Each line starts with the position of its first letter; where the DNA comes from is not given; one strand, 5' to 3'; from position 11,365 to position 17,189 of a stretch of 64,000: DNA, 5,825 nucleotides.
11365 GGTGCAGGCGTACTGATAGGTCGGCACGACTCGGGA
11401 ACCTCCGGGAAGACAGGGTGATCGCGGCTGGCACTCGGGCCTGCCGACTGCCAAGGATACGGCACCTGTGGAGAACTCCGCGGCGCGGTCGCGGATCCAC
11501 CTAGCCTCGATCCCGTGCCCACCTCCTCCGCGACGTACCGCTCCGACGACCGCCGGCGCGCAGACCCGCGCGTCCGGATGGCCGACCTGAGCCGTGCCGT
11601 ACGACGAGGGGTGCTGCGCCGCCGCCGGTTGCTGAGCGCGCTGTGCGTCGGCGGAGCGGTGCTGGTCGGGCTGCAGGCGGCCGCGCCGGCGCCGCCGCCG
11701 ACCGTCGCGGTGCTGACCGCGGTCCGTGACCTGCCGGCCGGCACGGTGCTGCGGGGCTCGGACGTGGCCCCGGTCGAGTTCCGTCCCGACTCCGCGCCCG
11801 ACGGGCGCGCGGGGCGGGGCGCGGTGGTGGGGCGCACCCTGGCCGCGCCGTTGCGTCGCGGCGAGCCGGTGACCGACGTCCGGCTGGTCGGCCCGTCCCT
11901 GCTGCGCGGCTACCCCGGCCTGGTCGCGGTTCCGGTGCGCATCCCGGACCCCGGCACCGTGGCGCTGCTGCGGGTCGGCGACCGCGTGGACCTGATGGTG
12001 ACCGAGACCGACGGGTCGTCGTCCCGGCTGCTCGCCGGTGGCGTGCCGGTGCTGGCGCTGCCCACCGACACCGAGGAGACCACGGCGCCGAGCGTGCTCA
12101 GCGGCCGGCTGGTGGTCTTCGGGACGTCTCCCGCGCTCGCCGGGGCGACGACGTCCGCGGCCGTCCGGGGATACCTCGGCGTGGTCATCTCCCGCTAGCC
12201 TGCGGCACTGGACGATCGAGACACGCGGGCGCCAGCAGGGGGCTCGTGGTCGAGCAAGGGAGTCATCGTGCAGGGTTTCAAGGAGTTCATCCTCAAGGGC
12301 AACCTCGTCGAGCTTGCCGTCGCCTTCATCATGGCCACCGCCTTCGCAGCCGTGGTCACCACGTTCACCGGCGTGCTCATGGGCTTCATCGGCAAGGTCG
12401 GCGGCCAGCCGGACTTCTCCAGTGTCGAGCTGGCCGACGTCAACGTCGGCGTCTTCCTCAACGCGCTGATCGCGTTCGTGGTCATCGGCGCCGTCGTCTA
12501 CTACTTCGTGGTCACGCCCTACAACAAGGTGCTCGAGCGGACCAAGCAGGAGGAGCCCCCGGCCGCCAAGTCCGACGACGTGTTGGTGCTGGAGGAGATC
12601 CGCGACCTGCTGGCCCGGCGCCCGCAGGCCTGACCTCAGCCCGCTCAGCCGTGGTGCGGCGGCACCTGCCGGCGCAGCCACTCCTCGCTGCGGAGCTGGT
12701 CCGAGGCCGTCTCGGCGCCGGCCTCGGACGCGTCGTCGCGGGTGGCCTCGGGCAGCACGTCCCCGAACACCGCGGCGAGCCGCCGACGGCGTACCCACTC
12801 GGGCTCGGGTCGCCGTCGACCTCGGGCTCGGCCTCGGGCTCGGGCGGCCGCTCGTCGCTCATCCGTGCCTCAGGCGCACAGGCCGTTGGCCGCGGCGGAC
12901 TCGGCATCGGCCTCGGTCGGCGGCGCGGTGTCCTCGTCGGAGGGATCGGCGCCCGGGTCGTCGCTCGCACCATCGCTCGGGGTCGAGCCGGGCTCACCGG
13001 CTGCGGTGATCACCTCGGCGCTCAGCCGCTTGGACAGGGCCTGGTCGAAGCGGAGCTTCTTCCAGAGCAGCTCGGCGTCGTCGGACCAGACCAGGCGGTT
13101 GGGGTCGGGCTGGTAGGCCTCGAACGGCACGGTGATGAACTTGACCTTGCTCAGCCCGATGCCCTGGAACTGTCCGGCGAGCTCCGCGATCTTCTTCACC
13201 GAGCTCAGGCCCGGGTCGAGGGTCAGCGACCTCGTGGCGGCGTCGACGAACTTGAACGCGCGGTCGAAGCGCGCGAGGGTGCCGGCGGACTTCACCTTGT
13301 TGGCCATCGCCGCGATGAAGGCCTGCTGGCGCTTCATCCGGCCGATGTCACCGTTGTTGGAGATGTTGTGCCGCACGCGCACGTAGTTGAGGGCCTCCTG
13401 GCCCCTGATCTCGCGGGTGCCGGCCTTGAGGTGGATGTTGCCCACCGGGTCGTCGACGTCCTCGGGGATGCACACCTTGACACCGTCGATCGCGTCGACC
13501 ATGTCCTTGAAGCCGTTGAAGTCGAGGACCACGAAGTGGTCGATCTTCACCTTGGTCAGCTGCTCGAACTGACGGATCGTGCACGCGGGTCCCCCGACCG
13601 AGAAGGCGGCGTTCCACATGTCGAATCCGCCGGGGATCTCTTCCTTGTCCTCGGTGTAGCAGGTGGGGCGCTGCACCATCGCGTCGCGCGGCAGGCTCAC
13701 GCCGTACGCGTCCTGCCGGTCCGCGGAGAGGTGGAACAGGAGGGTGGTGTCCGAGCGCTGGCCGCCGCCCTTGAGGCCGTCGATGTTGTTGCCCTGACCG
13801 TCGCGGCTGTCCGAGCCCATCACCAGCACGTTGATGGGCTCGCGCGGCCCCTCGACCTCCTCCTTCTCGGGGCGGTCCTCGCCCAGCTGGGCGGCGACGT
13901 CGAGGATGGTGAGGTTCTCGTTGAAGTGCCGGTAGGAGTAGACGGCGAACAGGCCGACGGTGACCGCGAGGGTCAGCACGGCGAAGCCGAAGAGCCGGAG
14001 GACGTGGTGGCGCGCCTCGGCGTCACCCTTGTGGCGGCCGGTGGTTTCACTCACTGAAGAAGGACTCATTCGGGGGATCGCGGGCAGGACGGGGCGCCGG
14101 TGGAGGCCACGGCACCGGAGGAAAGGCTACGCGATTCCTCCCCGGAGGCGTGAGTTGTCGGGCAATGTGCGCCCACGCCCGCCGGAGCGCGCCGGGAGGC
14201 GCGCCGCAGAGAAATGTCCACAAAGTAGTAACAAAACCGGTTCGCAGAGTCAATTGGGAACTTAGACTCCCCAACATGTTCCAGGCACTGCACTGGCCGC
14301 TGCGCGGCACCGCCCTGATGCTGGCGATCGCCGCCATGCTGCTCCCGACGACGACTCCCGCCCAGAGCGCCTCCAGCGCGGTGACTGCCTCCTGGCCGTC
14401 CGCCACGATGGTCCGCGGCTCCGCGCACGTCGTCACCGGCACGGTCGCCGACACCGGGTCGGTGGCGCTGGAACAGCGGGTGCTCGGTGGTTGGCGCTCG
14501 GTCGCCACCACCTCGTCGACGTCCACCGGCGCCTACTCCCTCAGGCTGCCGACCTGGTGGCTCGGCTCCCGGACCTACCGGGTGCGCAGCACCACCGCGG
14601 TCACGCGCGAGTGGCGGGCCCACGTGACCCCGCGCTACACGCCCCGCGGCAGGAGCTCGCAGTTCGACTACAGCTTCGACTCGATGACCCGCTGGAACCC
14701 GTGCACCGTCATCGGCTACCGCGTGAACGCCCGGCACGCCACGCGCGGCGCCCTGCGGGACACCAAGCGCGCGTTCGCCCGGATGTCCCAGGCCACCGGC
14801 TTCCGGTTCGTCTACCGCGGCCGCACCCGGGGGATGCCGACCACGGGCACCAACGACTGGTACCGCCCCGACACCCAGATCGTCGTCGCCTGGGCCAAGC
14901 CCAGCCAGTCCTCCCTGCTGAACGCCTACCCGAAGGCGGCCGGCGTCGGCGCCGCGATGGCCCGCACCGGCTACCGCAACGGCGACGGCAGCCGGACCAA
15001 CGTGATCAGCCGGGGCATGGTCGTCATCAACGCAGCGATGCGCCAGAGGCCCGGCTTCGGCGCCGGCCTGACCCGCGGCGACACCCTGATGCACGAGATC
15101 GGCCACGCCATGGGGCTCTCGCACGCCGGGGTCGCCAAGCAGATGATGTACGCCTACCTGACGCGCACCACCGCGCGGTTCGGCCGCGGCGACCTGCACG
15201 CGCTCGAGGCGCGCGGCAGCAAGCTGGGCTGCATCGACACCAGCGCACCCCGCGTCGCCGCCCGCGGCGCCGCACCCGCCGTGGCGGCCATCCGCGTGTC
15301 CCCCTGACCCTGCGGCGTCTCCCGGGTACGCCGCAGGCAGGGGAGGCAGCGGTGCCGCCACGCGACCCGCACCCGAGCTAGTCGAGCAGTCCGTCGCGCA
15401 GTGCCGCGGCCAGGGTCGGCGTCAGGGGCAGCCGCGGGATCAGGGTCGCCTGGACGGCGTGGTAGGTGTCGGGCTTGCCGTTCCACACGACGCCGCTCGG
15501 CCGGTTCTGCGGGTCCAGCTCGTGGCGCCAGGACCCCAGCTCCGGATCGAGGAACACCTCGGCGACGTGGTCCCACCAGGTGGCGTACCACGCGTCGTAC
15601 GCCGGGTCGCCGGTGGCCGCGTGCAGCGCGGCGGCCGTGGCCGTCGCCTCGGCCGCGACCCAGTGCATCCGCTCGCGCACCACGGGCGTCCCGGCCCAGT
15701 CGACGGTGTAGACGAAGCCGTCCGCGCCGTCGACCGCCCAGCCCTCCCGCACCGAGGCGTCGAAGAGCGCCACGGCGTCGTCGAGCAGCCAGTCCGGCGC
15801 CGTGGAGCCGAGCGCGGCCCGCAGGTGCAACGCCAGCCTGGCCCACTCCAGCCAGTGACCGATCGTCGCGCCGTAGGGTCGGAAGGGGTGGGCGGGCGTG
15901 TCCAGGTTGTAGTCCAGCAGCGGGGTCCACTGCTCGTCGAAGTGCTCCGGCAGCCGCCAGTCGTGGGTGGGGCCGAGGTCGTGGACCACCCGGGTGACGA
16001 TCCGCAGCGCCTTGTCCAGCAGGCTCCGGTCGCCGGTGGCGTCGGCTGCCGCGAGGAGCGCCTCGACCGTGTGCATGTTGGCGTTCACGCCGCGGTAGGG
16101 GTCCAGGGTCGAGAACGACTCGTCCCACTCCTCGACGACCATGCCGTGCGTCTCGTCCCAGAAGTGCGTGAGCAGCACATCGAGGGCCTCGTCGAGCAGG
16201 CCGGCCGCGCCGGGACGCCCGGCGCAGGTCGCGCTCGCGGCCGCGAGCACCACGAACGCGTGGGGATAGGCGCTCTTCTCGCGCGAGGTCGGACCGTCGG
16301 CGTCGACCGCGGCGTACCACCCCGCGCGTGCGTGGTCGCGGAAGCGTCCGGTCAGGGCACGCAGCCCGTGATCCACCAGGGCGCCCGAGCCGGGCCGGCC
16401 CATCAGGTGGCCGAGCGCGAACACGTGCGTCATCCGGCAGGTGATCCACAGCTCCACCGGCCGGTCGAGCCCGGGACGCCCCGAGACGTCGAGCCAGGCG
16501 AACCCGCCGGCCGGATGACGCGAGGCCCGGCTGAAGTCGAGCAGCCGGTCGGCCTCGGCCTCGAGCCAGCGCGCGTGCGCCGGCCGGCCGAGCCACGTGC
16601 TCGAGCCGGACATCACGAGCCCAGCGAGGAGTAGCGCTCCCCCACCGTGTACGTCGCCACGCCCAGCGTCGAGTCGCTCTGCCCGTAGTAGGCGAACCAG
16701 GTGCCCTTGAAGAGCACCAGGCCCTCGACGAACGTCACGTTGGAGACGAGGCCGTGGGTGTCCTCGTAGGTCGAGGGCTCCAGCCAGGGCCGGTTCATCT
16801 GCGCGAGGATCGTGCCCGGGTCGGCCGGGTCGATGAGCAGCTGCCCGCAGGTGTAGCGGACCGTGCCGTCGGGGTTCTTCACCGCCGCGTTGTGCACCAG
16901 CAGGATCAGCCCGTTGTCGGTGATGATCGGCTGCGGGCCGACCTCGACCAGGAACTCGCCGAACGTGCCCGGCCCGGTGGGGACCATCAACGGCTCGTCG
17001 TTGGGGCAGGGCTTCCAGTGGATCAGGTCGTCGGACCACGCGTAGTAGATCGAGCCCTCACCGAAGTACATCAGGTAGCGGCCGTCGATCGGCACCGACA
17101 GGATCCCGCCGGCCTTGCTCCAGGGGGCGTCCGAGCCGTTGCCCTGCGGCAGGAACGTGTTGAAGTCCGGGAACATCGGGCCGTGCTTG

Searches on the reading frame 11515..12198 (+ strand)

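Call 17: search_protein_families(library=pfam, proteins=[window:11515-12198:+], max_evalue=0.001)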
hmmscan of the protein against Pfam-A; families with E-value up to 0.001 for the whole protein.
window:11515-12198:+ (227 aa): 2 families
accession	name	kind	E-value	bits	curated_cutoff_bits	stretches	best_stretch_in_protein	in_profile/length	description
PF08666.17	SAF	-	2.7e-10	41.1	21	1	65-124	2-62/63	SAF domain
PF16976.10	RcpC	-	3.6e-05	24.1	28.8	1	135-221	10-109/114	Flp pilus assembly protein RcpC/CpaB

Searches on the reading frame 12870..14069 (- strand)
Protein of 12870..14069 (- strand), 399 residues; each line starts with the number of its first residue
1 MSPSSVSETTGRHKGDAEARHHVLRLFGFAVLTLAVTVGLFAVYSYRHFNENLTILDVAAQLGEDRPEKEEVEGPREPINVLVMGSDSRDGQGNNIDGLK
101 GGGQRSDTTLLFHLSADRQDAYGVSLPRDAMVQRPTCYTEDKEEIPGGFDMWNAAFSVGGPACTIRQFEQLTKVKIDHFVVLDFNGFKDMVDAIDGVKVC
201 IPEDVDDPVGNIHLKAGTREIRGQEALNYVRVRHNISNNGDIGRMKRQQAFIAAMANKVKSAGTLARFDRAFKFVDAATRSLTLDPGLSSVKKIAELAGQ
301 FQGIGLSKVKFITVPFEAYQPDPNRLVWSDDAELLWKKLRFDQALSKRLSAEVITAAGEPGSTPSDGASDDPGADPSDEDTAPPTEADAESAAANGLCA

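Call 13: search_protein_families(library=pfam, proteins=[window:12870-14069:-], max_evalue=0.001)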
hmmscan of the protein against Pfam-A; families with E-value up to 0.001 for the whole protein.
window:12870-14069:- (399 aa): 1 family
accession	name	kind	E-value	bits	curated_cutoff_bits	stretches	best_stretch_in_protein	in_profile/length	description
PF03816.19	LytR_cpsA_psr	-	2.5e-43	148.3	24.6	1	105-260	1-149/150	LytR_cpsA_psr family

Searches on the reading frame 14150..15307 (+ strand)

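Call 17: search_protein_families(library=pfam, proteins=[window:14150-15307:+], max_evalue=0.001)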
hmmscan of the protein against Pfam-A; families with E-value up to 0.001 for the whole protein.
window:14150-15307:+ (385 aa): 3 families
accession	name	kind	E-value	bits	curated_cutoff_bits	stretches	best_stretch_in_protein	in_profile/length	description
PF00413.30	Peptidase_M10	-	4.2e-06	27.1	24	1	313-339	112-138/159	Matrixin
PF10462.15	Peptidase_M66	-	0.00029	20.4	20.6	1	308-336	191-222/306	Peptidase M66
PF13582.12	Reprolysin_3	-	0.00087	20.3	22.4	0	264-325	76-122/123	Metallo-peptidase family M12B Reprolysin-like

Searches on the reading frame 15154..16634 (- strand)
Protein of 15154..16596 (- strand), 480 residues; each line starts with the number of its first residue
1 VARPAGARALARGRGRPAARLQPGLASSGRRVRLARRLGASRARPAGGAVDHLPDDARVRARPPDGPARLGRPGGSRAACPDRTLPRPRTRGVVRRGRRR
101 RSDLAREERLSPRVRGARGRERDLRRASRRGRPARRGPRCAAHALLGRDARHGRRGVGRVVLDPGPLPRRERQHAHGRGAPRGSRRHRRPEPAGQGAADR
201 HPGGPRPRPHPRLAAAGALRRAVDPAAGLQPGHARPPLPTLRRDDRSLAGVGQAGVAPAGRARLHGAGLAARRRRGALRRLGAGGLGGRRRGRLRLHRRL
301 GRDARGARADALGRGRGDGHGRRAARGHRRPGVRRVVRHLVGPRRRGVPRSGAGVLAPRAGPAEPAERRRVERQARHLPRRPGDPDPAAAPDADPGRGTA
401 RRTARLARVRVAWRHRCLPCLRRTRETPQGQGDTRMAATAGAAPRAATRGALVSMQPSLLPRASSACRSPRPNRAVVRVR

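Call 13: search_protein_families(library=pfam, proteins=[window:15154-16596:-], max_evalue=0.001)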
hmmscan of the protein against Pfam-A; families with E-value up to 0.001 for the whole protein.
window:15154-16596:- (480 aa): 0 families

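Call 26: search_solved_structures(query=window:15378-16634:-, max_evalue=1e-10)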
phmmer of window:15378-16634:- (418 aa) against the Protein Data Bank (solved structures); distinct sequences matched with E-value up to 1e-10: 6.
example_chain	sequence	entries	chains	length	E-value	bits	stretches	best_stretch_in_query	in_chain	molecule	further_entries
2rgk_A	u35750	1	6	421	1.9e-133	448.8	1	14-418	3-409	Uncharacterized sugar isomerase yihS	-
2afa_A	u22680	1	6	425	1.6e-132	445.8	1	13-418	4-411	NAG isomerase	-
7ag4_A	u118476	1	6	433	4.1e-132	444.4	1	4-418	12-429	Sulfoquinovose isomerase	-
2zbl_A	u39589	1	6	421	6.5e-131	440.5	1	14-418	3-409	Putative isomerase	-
5x32_A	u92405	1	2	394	4.4e-43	151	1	87-379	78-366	N-acylglucosamine 2-epimerase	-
3gt5_A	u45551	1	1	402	1.5e-40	142.6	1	70-381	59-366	N-acetylglucosamine 2-epimerase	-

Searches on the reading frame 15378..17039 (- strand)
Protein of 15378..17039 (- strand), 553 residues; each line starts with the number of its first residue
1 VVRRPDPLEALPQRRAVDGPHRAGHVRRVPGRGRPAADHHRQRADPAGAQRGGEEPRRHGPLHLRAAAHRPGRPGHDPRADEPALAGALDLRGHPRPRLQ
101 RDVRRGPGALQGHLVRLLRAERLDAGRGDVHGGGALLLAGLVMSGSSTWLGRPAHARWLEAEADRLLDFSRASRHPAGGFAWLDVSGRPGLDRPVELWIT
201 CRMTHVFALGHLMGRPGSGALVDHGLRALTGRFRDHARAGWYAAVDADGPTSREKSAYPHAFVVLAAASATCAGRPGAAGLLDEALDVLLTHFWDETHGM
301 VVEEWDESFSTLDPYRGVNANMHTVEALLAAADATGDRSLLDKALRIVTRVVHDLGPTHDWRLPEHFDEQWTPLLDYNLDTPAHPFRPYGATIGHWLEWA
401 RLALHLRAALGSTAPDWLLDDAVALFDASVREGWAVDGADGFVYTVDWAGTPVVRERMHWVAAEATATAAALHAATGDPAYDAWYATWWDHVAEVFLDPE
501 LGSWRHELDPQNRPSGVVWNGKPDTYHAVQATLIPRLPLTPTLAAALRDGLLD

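Call 13: search_protein_families(library=pfam, proteins=[window:15378-17039:-], max_evalue=0.001)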
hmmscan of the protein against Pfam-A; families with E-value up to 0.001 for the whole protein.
window:15378-17039:- (553 aa): 1 family
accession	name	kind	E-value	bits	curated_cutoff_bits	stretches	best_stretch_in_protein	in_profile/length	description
PF07221.17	GlcNAc_2-epim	-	1.8e-113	379.8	23.4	1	178-531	1-347/347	N-acylglucosamine 2-epimerase (GlcNAc 2-epimerase)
